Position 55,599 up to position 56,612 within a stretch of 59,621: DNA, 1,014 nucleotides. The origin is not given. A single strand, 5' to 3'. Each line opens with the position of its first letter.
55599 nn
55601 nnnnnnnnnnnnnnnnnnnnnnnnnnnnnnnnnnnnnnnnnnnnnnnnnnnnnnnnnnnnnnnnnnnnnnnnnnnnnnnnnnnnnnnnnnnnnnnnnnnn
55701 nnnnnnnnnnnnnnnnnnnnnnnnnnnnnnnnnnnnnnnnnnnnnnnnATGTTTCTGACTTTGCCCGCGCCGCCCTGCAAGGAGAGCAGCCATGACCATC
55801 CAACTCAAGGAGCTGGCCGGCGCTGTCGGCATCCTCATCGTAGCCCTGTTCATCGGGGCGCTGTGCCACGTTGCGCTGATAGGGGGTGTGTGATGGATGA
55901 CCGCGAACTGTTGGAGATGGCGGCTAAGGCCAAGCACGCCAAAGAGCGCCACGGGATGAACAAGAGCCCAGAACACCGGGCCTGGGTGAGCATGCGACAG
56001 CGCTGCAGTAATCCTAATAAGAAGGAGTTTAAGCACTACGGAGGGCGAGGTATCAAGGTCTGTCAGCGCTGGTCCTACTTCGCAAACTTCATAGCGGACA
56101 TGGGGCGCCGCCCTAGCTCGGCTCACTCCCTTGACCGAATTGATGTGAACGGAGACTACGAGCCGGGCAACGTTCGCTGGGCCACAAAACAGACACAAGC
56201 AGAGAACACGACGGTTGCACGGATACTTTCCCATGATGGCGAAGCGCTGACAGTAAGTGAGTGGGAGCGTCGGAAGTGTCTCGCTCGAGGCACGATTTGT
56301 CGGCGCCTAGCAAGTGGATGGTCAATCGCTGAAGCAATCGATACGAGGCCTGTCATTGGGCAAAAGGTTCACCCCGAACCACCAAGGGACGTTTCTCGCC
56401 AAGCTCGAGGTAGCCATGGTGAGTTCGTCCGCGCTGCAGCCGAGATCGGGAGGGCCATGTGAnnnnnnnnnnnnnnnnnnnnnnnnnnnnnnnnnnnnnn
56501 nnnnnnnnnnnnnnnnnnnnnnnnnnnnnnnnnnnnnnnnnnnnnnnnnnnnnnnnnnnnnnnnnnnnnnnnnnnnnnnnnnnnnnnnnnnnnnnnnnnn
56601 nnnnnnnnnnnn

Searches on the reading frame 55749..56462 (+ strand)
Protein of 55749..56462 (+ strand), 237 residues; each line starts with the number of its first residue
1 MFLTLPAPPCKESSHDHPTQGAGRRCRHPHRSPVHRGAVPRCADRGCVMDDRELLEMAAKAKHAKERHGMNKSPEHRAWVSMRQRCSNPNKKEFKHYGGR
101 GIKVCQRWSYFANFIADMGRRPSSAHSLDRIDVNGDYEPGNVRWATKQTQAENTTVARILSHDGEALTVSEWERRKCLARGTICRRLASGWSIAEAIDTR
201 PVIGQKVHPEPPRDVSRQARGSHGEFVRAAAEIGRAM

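Call 5: search_protein_families(library=pfam, proteins=[window:55749-56462:+], max_evalue=0.01)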
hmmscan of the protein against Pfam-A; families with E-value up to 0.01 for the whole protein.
window:55749-56462:+ (237 aa): 0 families

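Call 6: search_protein_families(library=phrogs, proteins=[window:55749-56462:+], max_evalue=0.001)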
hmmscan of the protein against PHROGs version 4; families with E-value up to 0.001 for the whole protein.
window:55749-56462:+ (237 aa): 7 families
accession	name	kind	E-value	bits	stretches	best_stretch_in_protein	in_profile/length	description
phrog_3377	-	DNA, RNA and nucleotide metabolism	2.3e-50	172.2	1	65-204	4-144/196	HNH endonuclease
phrog_374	-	DNA, RNA and nucleotide metabolism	3.8e-41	142.6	1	62-200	260-399/617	HNH endonuclease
phrog_8790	-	DNA, RNA and nucleotide metabolism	1.8e-38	133.9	1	55-198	5-143/241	restriction endonuclease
phrog_2081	-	DNA, RNA and nucleotide metabolism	8.3e-29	102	1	57-186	84-235/433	HNH endonuclease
phrog_953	-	DNA, RNA and nucleotide metabolism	6e-15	56.5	1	65-150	214-301/420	HNH endonuclease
phrog_28742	-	unknown function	0.00032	21.9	1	81-155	29-106/165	-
phrog_5086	-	unknown function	0.00033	21.8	0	49-91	1-42/110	-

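Call 8: search_protein_families(library=ncbifam, proteins=[window:55749-56462:+], max_evalue=0.1)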
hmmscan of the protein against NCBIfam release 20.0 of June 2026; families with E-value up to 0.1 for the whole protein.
window:55749-56462:+ (237 aa): 0 families
